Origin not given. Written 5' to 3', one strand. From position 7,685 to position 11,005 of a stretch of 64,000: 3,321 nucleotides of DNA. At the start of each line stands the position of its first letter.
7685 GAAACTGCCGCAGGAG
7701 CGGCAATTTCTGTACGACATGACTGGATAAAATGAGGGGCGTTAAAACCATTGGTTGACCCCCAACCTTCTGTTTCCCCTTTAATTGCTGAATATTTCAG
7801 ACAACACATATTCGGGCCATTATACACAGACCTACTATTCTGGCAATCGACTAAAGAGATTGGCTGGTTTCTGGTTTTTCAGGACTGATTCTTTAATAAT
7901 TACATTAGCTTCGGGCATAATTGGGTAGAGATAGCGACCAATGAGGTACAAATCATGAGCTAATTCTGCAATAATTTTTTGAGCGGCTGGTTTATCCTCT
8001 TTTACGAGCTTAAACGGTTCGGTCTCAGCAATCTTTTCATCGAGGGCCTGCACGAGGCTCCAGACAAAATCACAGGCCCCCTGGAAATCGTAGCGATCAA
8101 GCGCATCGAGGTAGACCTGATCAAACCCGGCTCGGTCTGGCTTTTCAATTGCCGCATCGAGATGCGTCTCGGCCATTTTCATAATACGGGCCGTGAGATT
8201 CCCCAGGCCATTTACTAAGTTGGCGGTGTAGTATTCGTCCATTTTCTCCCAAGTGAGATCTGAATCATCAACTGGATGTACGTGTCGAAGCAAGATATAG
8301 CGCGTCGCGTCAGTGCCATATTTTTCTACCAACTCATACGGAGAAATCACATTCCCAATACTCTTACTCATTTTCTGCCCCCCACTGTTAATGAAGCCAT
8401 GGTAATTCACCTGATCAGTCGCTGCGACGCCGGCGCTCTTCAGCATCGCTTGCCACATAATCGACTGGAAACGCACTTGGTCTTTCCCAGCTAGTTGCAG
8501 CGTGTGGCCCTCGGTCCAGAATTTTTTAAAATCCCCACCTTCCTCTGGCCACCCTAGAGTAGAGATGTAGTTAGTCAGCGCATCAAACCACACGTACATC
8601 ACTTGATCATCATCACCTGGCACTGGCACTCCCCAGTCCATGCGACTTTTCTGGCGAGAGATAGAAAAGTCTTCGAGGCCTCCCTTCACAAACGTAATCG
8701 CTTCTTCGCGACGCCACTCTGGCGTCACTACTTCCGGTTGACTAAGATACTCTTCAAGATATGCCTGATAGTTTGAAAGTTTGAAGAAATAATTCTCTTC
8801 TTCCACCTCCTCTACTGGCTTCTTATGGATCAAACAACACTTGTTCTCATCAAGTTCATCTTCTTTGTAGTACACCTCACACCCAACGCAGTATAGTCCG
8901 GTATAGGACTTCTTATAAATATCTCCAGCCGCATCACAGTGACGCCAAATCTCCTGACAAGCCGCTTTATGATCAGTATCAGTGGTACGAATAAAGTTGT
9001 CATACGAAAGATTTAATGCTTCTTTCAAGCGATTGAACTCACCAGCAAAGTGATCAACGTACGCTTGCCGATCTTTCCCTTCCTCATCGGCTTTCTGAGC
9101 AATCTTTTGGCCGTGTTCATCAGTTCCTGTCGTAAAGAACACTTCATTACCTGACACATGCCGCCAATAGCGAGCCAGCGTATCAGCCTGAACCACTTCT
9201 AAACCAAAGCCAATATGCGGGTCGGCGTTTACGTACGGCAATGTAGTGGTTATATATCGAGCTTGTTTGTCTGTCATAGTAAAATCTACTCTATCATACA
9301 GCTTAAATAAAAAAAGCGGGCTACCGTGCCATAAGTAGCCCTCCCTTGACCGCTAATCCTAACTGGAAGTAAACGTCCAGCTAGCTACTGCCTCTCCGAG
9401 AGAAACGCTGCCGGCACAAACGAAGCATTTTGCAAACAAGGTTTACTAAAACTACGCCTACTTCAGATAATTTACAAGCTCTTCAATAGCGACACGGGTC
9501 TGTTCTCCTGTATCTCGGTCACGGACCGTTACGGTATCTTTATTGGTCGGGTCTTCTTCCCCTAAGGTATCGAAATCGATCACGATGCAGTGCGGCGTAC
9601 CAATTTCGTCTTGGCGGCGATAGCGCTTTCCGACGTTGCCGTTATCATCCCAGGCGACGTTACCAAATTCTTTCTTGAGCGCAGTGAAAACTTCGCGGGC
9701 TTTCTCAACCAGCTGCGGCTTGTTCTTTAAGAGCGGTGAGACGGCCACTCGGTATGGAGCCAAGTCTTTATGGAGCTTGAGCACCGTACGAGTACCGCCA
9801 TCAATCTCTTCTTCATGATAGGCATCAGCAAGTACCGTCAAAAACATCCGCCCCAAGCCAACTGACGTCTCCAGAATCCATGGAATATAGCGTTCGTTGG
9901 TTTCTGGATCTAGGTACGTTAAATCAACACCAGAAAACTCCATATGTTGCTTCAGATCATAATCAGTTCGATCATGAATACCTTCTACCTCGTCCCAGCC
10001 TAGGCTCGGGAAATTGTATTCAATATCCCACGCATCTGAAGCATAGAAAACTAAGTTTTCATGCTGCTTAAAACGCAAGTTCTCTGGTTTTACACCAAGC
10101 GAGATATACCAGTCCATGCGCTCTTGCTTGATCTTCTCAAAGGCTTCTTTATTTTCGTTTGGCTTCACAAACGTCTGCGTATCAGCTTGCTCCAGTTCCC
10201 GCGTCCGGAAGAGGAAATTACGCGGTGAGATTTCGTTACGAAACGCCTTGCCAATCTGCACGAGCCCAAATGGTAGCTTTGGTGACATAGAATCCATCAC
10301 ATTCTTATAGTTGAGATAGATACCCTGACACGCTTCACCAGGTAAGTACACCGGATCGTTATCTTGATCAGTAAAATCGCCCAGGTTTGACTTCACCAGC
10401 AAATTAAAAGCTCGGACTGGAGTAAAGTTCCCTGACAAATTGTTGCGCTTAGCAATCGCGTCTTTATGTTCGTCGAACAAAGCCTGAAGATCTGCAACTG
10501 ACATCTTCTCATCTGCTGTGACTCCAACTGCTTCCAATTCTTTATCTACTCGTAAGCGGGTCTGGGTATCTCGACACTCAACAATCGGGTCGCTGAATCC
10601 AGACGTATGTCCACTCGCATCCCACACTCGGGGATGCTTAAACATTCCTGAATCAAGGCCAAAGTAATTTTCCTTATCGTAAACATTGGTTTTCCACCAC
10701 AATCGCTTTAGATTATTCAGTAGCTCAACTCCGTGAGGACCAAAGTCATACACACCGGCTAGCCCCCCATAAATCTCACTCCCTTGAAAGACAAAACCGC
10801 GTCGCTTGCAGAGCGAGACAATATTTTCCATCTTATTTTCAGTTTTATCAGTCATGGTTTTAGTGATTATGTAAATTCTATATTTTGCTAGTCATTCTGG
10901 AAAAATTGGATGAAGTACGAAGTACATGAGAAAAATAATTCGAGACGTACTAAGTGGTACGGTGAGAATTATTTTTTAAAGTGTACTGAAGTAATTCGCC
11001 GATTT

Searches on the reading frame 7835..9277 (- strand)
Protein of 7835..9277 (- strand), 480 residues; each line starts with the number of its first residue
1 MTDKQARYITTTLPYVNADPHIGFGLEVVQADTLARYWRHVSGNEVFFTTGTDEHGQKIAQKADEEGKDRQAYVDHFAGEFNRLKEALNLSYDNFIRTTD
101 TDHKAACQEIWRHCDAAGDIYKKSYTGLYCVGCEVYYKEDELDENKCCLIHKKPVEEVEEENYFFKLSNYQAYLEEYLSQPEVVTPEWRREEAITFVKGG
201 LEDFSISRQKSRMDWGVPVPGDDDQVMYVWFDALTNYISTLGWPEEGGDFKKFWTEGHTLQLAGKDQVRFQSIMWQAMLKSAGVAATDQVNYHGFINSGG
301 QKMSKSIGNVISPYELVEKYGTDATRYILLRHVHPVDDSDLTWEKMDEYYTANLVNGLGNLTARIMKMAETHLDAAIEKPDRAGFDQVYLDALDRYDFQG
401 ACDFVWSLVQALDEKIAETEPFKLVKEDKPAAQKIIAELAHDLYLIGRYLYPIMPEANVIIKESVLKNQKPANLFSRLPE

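Call 87: search_protein_families(library=pfam, proteins=[window:7835-9277:-], max_evalue=0.001)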
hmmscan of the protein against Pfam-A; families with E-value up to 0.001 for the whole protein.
window:7835-9277:- (480 aa): 4 families
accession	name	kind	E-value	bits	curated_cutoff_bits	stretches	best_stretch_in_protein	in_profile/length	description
PF09334.17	tRNA-synt_1g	-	2.5e-96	323.3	20.1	2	139-365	161-390/391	tRNA synthetases class I (M)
PF00133.28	tRNA-synt_1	-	7.7e-30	104.4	22.7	2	223-333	295-405/414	tRNA synthetases class I (I, L, M and V)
PF01406.26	tRNA-synt_1e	-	8e-12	45.6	27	2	16-113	19-114/301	tRNA synthetases class I (C) catalytic domain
PF01921.24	tRNA-synt_1f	-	5.1e-06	26.1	27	1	262-347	239-330/360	tRNA synthetases class I (K)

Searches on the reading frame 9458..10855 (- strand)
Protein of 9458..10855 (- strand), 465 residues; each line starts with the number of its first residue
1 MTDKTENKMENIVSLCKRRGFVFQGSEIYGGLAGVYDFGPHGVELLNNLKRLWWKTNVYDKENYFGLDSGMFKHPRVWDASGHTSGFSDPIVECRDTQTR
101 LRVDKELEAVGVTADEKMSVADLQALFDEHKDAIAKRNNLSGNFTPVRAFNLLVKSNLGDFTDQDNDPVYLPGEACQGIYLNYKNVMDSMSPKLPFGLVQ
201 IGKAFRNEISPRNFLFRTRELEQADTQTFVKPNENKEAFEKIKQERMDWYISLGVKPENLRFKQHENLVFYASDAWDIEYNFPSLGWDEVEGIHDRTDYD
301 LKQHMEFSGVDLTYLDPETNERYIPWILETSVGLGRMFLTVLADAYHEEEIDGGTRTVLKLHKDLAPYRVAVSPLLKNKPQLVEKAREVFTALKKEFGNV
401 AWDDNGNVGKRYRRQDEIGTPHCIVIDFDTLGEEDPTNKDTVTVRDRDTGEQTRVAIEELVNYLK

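Call 87: search_protein_families(library=pfam, proteins=[window:9458-10855:-], max_evalue=0.001)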
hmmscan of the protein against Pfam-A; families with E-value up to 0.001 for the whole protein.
window:9458-10855:- (465 aa): 2 families
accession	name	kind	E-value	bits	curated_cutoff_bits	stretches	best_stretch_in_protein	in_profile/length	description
PF03129.25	HGTP_anticodon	-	1.3e-18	67.4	21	1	370-465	2-92/94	Anticodon binding domain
PF00587.30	tRNA-synt_2b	-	6.9e-14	52.7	29.3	1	164-343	5-177/179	tRNA synthetase class II core domain (G, H, P, S and T)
